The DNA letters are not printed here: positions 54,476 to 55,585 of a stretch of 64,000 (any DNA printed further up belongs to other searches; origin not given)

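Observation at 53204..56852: Defence/toxin-antitoxin islet inside the EPS operon: COG1373 ATPase-nuclease, DUF1016N-SNase fusion, AbiEi/AbiEii pair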

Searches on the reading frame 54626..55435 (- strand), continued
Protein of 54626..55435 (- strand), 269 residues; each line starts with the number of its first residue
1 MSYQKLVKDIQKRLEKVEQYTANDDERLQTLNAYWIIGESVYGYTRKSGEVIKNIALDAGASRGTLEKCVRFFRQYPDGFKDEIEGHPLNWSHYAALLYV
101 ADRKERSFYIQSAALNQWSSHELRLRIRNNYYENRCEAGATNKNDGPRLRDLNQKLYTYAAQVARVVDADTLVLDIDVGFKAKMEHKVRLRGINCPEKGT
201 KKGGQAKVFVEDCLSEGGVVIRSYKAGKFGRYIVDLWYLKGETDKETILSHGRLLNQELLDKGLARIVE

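Call 58: search_dna_similar(query=window:54626-55435:-, collection=plasmids, mode=protein, max_evalue=0.001, max_rows=15)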
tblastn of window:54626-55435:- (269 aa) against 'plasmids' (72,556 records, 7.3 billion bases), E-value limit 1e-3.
Records with a match: 99; places in all: 106; records where one place covers at least 80% of the query: 0.
Best place of each record, by identity: <60% 99.
By first word of the organism name: Leptospira 24; Citrobacter 19; Klebsiella 12; Enterobacter 8; Caballeronia 5; Staphylococcus 4; Peribacillus 2; Variovorax 2; Escherichia 2; Leclercia 2; and 17 more.
By predicted mobility (MOB-suite, as given by PLSDB): conjugative 51; non-mobilizable 44; mobilizable 4.
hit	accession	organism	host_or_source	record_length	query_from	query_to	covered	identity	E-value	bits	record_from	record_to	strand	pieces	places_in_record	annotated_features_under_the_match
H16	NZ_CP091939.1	Leptospira noguchii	Bos taurus,Cell culture,urine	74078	46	259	80%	22.5%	2e-5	53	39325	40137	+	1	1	DUF1016 N-terminal domain-containing protein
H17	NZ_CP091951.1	Leptospira noguchii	Bos taurus,Cell culture,urine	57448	46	259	80%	22.5%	2e-5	53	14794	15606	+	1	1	DUF1016 N-terminal domain-containing protein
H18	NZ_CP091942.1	Leptospira noguchii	Bos taurus,Cell culture,urine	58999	46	259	80%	22.5%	2e-5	53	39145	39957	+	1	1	DUF1016 N-terminal domain-containing protein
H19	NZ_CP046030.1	Staphylococcus chromogenes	Gallus gallus,swab,bone,lame broiler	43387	152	266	43%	40.9%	4e-17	88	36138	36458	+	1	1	thermonuclease family protein | hypothetical protein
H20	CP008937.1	Candidatus Paracaedimonas acanthamoebae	Acanthamoeba polyphaga HN-3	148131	1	176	65%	26.6%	3e-7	59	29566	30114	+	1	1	cytoplasmic protein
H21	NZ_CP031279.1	Staphylococcus hominis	Buffalo milk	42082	152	266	43%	40.0%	2e-17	89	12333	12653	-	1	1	thermonuclease family protein | hypothetical protein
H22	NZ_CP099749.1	Klebsiella pneumoniae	Homo sapiens,Rectal swab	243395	6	176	64%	26.6%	3e-4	49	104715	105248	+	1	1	PDDEXK nuclease domain-containing protein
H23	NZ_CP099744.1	Klebsiella pneumoniae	Homo sapiens,sputum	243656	6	176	64%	26.6%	3e-4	49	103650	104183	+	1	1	PDDEXK nuclease domain-containing protein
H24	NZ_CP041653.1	Streptomyces sp. RLB1-9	Isolated strain,Microscale soil grain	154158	153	265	42%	39.3%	1e-10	69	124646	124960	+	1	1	thermonuclease family protein | hypothetical protein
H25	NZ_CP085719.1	Peribacillus asahii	single cell,soil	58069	164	267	39%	39.0%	8e-8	60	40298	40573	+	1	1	thermonuclease family protein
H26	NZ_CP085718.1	Peribacillus asahii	single cell,soil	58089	164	267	39%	39.0%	8e-8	60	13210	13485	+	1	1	thermonuclease family protein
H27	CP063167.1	Variovorax paradoxus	-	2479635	6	133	48%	31.2%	7e-5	51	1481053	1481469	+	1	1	DUF1016 family protein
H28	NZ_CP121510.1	Staphylococcus epidermidis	Homo sapiens,Forehead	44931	151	266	43%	33.6%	1e-13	78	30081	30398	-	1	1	thermonuclease family protein | hypothetical protein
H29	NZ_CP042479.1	Citrobacter freundii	Homo sapiens,Whole organism,clinical ...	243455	6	133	48%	30.0%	3e-5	53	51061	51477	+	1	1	PDDEXK nuclease domain-containing protein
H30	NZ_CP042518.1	Citrobacter freundii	Whole organism,ARJO bathroom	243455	6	133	48%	30.0%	3e-5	53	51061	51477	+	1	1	PDDEXK nuclease domain-containing protein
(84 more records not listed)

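Call 59: get_annotated_region(hit=H16, flank=5000)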
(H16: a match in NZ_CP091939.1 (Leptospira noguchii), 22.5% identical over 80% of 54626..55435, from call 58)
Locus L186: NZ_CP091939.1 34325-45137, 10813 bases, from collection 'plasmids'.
description: Leptospira noguchii strain IP1709037 plasmid p2_LIP1709037, complete sequence
organism: Leptospira noguchii (NCBI taxid 28182)
taxonomy: Bacteria; Spirochaetota; Spirochaetia; Leptospirales; Leptospiraceae; Leptospira; Leptospira noguchii
host: -; source: Bos taurus,Cell culture,urine; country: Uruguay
typing (MOB-suite, as given by PLSDB): non-mobilizable; replicon rep_cluster_216
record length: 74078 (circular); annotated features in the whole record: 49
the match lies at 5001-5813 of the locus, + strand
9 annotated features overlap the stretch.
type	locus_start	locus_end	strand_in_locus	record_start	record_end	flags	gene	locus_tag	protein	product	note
CDS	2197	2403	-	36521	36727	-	-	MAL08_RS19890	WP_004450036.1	hypothetical protein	-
CDS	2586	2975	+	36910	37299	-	-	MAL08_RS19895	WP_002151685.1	helix-turn-helix domain-containing protein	-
CDS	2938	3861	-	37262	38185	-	-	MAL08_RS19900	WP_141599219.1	histidine kinase N-terminal 7TM domain-containing protein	-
CDS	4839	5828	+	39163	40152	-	-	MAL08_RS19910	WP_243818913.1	DUF1016 N-terminal domain-containing protein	-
CDS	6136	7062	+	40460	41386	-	-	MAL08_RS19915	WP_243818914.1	Rpn family recombination-promoting nuclease/putative transposase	-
CDS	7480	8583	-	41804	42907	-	-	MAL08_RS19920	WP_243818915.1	integrase core domain-containing protein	-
CDS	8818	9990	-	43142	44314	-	-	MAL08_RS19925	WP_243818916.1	helix-turn-helix domain-containing protein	-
CDS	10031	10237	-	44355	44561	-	-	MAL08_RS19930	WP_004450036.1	hypothetical protein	-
CDS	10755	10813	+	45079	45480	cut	-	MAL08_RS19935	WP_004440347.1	helix-turn-helix transcriptional regulator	-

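Call 60: find_encoding_contigs(protein=P0004, flank=8000, max_places=1)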
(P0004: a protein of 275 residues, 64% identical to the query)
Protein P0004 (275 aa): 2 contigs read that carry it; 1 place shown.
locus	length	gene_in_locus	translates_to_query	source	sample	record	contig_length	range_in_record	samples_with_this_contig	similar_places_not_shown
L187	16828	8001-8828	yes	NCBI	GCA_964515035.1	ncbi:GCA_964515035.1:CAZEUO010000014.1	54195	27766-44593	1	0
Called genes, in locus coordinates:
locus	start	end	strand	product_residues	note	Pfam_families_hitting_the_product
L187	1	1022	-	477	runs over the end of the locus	-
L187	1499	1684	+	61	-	PF00376:MerR, PF13411:MerR_1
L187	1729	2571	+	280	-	PF02563:Poly_export, PF22461:SLBB_2 (weak)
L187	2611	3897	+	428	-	PF02706:Wzz, PF13807:GNVR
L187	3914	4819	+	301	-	PF20703:nSTAND1 (weak), PF01637:ATPase_2 (weak), PF05621:TniB (faint), PF13191:AAA_16, PF20720:nSTAND3 (weak), PF09848:SLFN-g3_helicase, PF13173:AAA_14 (weak), PF13401:AAA_22, +1 more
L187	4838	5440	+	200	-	-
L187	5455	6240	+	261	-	PF10609:ParA (weak), PF13614:AAA_31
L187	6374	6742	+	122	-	PF05635:23S_rRNA_IVP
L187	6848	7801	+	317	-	PF00106:adh_short (weak), PF01073:3Beta_HSD, PF01370:Epimerase, PF02719:Polysacc_synt_2, PF05368:NmrA, PF07993:NAD_binding_4 (weak), PF13460:NAD_binding_10 (weak), PF16363:GDP_Man_Dehyd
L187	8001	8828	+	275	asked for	PF17761:DUF1016_N, PF00565:SNase (weak)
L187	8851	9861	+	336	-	PF01522:Polysacc_deac_1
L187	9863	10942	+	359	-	-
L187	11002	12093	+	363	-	-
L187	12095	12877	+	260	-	PF01061:ABC2_membrane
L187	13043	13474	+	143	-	-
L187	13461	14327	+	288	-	PF14524:Wzt_C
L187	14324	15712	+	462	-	-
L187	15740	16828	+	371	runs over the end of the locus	PF04230:PS_pyruv_trans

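Call 61: find_encoding_contigs(protein=P0014, flank=8000, max_places=1)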
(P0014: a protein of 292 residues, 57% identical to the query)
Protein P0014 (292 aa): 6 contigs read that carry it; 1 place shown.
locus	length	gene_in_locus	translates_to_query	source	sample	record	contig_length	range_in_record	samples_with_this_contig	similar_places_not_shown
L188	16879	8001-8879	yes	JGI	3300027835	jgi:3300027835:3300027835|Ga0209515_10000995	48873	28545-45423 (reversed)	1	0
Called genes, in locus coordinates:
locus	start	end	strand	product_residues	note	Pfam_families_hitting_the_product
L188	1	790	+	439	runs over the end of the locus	PF01637:ATPase_2 (faint), PF13173:AAA_14, PF13635:DUF4143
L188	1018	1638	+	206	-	-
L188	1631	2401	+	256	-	PF08843:AbiEii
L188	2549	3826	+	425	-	PF01637:ATPase_2 (faint), PF13173:AAA_14, PF13635:DUF4143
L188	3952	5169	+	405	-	PF13173:AAA_14, PF08279:HTH_11 (faint), PF13635:DUF4143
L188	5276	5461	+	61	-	-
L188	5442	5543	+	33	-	-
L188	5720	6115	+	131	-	PF05635:23S_rRNA_IVP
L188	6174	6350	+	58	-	-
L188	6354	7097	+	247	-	PF00112:Peptidase_C1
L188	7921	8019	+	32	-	-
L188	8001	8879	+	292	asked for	PF17761:DUF1016_N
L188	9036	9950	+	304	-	PF08843:AbiEii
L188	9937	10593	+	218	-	PF13338:AbiEi_4 (weak)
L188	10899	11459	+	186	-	PF17761:DUF1016_N, PF13635:DUF4143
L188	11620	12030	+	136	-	-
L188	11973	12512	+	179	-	-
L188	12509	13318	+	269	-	PF01596:Methyltransf_3 (weak), PF13578:Methyltransf_24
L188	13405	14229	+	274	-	-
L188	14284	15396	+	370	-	PF01075:Glyco_transf_9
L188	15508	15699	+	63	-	-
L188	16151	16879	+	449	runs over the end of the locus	PF04326:SLFN_AlbA_2, PF13749:HATPase_c_4, PF13412:HTH_24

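Call 62: find_encoding_contigs(protein=P0028, flank=8000, max_places=1)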
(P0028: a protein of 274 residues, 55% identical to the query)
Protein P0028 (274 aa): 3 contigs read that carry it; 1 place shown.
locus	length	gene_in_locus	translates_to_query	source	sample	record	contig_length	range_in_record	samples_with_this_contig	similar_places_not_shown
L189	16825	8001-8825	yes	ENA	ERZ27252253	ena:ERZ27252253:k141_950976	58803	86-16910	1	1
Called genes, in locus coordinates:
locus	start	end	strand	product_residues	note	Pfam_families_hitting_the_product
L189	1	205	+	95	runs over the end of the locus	?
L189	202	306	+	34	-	-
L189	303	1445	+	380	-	PF00657:Lipase_GDSL (faint), PF13472:Lipase_GDSL_2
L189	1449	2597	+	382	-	PF13439:Glyco_transf_4 (weak), PF00534:Glycos_transf_1, PF13692:Glyco_trans_1_4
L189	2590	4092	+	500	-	PF00535:Glycos_transf_2, PF10111:Glyco_tranf_2_2, PF13641:Glyco_tranf_2_3, PF14602:Hexapep_2 (faint), PF00132:Hexapep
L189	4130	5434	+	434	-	PF27533:CapK_C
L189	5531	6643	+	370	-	PF13439:Glyco_transf_4, PF13477:Glyco_trans_4_2, PF13579:Glyco_trans_4_4 (weak), PF20706:GT4-conflict (weak), PF00534:Glycos_transf_1, PF13692:Glyco_trans_1_4, PF13524:Glyco_trans_1_2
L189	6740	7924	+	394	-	PF01637:ATPase_2 (faint), PF13173:AAA_14, PF13635:DUF4143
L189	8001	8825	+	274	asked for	PF17761:DUF1016_N, PF00565:SNase (faint)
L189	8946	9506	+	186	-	PF19502:DUF6036 (faint)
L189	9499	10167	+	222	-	-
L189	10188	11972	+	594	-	PF13439:Glyco_transf_4, PF13579:Glyco_trans_4_4, PF00534:Glycos_transf_1, PF13692:Glyco_trans_1_4, PF01522:Polysacc_deac_1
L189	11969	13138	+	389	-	PF13439:Glyco_transf_4, PF13579:Glyco_trans_4_4, PF00534:Glycos_transf_1, PF13692:Glyco_trans_1_4, PF13524:Glyco_trans_1_2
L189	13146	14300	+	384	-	PF13506:Glyco_transf_21, PF13641:Glyco_tranf_2_3, PF00535:Glycos_transf_2, PF13632:Glyco_trans_2_3 (weak)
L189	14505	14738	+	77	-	PF22180:RH3_dom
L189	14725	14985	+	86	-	PF05016:ParE_toxin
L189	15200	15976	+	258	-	PF17194:AbiEi_3_N, PF11459:AbiEi_3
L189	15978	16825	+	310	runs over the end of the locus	PF08843:AbiEii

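Call 64: find_encoding_contigs(protein=P0030, flank=8000, max_places=1)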
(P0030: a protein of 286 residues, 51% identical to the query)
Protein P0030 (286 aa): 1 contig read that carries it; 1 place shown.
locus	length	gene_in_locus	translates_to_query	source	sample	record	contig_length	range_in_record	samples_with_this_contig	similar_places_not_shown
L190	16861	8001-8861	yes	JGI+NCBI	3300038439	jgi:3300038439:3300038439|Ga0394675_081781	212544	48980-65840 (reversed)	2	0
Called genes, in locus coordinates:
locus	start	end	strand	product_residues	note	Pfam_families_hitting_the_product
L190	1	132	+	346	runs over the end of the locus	PF02563:Poly_export, PF22461:SLBB_2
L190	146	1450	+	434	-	PF02706:Wzz (weak), PF13807:GNVR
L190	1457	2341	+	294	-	PF01637:ATPase_2 (weak), PF02367:TsaE (faint), PF13191:AAA_16, PF20720:nSTAND3 (faint), PF13245:AAA_19 (faint), PF09848:SLFN-g3_helicase, PF13401:AAA_22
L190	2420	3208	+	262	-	PF10609:ParA (weak), PF13614:AAA_31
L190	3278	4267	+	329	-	PF01073:3Beta_HSD, PF01370:Epimerase, PF02719:Polysacc_synt_2, PF04321:RmlD_sub_bind, PF05368:NmrA, PF07993:NAD_binding_4, PF13460:NAD_binding_10, PF16363:GDP_Man_Dehyd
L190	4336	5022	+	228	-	-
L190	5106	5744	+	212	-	-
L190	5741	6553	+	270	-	PF08843:AbiEii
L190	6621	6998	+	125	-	PF01797:Y1_Tnp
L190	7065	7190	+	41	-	-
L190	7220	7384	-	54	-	-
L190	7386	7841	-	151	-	PF01850:PIN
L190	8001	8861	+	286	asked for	PF00565:SNase (faint), PF17761:DUF1016_N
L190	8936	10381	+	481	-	PF01943:Polysacc_synt, PF13440:Polysacc_synt_3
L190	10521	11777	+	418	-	PF04230:PS_pyruv_trans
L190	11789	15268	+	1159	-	PF00534:Glycos_transf_1, PF13692:Glyco_trans_1_4, PF13439:Glyco_transf_4, PF00534:Glycos_transf_1, PF13692:Glyco_trans_1_4, PF13439:Glyco_transf_4, PF00534:Glycos_transf_1, PF13692:Glyco_trans_1_4, +5 more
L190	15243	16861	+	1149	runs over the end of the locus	PF13439:Glyco_transf_4, PF13477:Glyco_trans_4_2, PF13579:Glyco_trans_4_4, PF20706:GT4-conflict, PF00534:Glycos_transf_1, PF13692:Glyco_trans_1_4, PF13439:Glyco_transf_4, PF20706:GT4-conflict, +8 more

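Call 65: find_encoding_contigs(protein=P0018, flank=8000, max_places=1)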
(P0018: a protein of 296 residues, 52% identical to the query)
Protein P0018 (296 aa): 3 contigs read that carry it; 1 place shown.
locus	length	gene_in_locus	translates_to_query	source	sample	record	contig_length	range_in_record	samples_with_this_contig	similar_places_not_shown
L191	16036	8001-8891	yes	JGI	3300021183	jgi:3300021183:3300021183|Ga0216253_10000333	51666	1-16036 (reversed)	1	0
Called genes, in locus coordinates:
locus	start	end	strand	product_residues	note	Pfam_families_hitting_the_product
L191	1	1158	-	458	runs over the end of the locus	PF00309:Sigma54_AID, PF04963:Sigma54_CBD, PF04552:Sigma54_DBD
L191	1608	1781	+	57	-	PF00376:MerR, PF13411:MerR_1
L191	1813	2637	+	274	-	PF02563:Poly_export, PF22461:SLBB_2 (weak)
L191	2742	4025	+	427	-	PF13807:GNVR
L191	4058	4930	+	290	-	PF20703:nSTAND1 (weak), PF05621:TniB (faint), PF13191:AAA_16, PF01637:ATPase_2 (faint), PF13604:AAA_30 (weak), PF09848:SLFN-g3_helicase (weak), PF13173:AAA_14 (weak), PF13401:AAA_22, +1 more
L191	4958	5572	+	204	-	-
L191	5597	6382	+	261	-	PF10609:ParA, PF01656:CbiA (faint), PF13614:AAA_31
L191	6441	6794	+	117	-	PF05635:23S_rRNA_IVP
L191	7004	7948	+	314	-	PF00106:adh_short (weak), PF01073:3Beta_HSD, PF01370:Epimerase, PF02719:Polysacc_synt_2, PF04321:RmlD_sub_bind, PF05368:NmrA (weak), PF13460:NAD_binding_10, PF16363:GDP_Man_Dehyd, +1 more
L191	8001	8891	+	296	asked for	PF17761:DUF1016_N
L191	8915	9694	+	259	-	PF02348:CTP_transf_3, PF12804:NTP_transf_3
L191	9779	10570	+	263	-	-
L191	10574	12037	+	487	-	PF00685:Sulfotransfer_1 (weak), PF13469:Sulfotransfer_3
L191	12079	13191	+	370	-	PF02655:ATP-grasp_3, PF02786:CPSase_L_D2 (faint), PF02222:ATP-grasp (weak), PF07478:Dala_Dala_lig_C (faint), PF15632:ATPgrasp_Ter (weak)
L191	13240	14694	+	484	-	PF01943:Polysacc_synt, PF13440:Polysacc_synt_3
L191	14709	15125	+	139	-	-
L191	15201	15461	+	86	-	-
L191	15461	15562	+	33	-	PF00535:Glycos_transf_2 (weak)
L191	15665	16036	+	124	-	?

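Call 66: find_encoding_contigs(protein=P0038, flank=8000, max_places=1)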
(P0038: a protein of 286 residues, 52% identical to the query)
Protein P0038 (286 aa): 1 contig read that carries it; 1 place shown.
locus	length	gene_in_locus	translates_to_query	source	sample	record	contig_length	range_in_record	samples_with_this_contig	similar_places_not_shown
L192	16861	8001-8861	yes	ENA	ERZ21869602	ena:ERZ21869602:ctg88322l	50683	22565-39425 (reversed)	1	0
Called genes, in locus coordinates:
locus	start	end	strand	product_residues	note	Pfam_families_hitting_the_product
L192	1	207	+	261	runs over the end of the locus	PF10609:ParA (weak), PF09140:MipZ (weak), PF13614:AAA_31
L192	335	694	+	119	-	PF05635:23S_rRNA_IVP, PF22296:bAvd (weak)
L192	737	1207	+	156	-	PF04892:VanZ-LLP1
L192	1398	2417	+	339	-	PF01073:3Beta_HSD, PF01370:Epimerase, PF04321:RmlD_sub_bind, PF16363:GDP_Man_Dehyd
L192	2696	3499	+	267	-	-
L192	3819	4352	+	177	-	PF01978:TrmB (faint), PF12802:MarR_2, PF01022:HTH_5 (weak), PF01909:NTP_transf_2, PF18765:Polbeta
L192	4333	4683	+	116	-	PF05168:HEPN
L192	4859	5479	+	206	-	-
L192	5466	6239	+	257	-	PF08843:AbiEii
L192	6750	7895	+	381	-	PF13173:AAA_14, PF13635:DUF4143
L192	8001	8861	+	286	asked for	PF17761:DUF1016_N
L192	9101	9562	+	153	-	PF01381:HTH_3, PF13560:HTH_31 (faint)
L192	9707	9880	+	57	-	-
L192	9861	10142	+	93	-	-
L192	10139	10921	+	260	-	-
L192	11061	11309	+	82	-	-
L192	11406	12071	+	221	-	-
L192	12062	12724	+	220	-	PF00132:Hexapep, PF14602:Hexapep_2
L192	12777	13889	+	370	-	PF04055:Radical_SAM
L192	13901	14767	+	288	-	PF02311:AraC_binding (faint), PF00190:Cupin_1 (faint), PF07883:Cupin_2, PF08007:JmjC_2 (faint), PF07883:Cupin_2 (weak)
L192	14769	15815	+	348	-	PF04055:Radical_SAM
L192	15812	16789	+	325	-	PF04055:Radical_SAM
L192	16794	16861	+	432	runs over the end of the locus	PF04230:PS_pyruv_trans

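Call 67: find_encoding_contigs(protein=P0042, flank=8000, max_places=1)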
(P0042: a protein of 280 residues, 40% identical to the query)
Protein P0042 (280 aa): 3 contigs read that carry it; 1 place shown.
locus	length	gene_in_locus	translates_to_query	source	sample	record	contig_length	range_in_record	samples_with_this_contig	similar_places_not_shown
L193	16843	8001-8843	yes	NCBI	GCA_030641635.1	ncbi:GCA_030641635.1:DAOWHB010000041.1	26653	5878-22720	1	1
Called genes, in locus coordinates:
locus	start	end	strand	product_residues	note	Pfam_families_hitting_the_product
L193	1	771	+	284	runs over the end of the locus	PF02563:Poly_export, PF22461:SLBB_2 (weak)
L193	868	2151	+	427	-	PF13807:GNVR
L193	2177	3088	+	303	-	PF01637:ATPase_2 (weak), PF13191:AAA_16, PF09848:SLFN-g3_helicase (weak), PF13401:AAA_22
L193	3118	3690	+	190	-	-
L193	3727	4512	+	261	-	PF09140:MipZ (faint), PF10609:ParA, PF13614:AAA_31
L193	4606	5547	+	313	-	PF00106:adh_short, PF01073:3Beta_HSD, PF01370:Epimerase, PF02719:Polysacc_synt_2, PF04321:RmlD_sub_bind (weak), PF07993:NAD_binding_4, PF13460:NAD_binding_10, PF16363:GDP_Man_Dehyd, +1 more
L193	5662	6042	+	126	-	PF04892:VanZ-LLP1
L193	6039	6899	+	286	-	PF00483:NTP_transferase, PF12804:NTP_transf_3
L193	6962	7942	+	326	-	PF01073:3Beta_HSD, PF01370:Epimerase, PF02719:Polysacc_synt_2, PF04321:RmlD_sub_bind, PF07993:NAD_binding_4, PF13460:NAD_binding_10, PF16363:GDP_Man_Dehyd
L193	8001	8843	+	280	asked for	PF17761:DUF1016_N, PF00565:SNase (faint)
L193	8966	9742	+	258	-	PF01061:ABC2_membrane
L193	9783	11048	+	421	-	PF00005:ABC_tran, PF13304:AAA_21 (faint), PF14524:Wzt_C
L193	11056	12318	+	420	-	PF13439:Glyco_transf_4, PF13579:Glyco_trans_4_4, PF20706:GT4-conflict, PF00534:Glycos_transf_1, PF13692:Glyco_trans_1_4, PF13524:Glyco_trans_1_2 (weak)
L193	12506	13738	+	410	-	PF13439:Glyco_transf_4, PF13579:Glyco_trans_4_4, PF20706:GT4-conflict, PF00534:Glycos_transf_1, PF13692:Glyco_trans_1_4, PF13524:Glyco_trans_1_2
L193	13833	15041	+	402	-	PF00155:Aminotran_1_2 (weak), PF01041:DegT_DnrJ_EryC1, PF01212:Beta_elim_lyase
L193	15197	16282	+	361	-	PF01757:Acyl_transf_3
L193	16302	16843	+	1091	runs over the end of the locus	PF00702:Hydrolase (weak), PF13419:HAD_2, PF13439:Glyco_transf_4 (weak), PF00534:Glycos_transf_1, PF13692:Glyco_trans_1_4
